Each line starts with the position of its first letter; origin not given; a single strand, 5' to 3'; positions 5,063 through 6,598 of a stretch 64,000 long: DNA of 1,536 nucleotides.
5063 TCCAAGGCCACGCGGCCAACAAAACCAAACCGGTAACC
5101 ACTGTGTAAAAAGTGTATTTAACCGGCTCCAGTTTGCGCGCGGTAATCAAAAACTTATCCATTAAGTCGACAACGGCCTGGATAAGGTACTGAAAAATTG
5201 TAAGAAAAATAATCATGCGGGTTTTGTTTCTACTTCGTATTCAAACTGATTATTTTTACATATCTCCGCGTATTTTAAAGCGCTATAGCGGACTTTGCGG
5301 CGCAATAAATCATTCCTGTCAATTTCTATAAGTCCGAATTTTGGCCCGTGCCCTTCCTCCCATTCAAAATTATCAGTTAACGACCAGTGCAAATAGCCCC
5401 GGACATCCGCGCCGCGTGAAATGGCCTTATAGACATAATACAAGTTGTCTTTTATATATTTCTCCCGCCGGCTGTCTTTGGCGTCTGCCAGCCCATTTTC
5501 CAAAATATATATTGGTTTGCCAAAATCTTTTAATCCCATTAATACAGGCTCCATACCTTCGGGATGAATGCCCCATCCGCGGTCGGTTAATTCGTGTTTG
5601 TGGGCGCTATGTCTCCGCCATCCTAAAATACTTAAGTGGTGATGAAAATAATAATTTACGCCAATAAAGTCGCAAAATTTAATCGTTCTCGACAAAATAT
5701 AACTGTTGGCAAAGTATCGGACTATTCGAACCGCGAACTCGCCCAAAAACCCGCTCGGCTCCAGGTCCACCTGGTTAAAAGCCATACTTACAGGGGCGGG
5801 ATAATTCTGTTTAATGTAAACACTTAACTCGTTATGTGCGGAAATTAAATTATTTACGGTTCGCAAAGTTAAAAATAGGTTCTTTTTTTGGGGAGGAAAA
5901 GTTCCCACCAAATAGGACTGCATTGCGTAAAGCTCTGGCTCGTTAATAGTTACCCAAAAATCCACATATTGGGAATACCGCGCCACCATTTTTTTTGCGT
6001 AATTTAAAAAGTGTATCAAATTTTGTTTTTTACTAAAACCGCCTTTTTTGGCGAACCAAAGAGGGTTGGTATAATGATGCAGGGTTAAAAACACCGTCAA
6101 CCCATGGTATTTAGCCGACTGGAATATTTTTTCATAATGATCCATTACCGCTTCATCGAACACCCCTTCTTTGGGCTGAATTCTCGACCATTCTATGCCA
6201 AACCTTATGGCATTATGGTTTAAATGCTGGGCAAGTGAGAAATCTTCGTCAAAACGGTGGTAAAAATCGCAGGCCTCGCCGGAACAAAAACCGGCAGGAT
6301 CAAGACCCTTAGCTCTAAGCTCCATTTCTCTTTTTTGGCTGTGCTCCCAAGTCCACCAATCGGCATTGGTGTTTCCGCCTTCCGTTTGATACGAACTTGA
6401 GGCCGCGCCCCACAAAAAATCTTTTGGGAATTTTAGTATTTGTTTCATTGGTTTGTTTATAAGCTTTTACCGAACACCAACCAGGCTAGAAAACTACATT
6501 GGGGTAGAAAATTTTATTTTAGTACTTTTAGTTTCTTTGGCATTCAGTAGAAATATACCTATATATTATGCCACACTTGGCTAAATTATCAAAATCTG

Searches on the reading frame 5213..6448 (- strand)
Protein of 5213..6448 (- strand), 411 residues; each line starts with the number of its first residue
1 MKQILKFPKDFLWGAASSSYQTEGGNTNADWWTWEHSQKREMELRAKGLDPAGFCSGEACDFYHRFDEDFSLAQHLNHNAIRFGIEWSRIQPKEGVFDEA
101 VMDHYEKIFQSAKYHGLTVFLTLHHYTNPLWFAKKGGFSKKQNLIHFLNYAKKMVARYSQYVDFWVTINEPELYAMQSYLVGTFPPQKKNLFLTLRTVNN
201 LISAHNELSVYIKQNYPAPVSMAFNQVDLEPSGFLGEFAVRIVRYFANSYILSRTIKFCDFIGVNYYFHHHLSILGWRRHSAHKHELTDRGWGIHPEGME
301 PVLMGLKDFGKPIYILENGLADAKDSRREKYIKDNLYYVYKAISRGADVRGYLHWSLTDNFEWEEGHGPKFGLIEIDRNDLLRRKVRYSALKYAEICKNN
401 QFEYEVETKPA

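Call 57: search_protein_families(library=pfam, proteins=[window:5213-6448:-], max_evalue=0.00001)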
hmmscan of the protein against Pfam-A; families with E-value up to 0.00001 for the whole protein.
window:5213-6448:- (411 aa): 2 families
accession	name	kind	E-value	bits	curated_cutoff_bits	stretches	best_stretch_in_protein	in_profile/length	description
PF00232.24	Glyco_hydro_1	-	1.7e-73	248.1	22.6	2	6-231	4-227/453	Glycosyl hydrolase family 1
PF00150.24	Cellulase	-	2.1e-07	31.2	23.5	1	70-172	27-131/272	Cellulase (glycosyl hydrolase family 5)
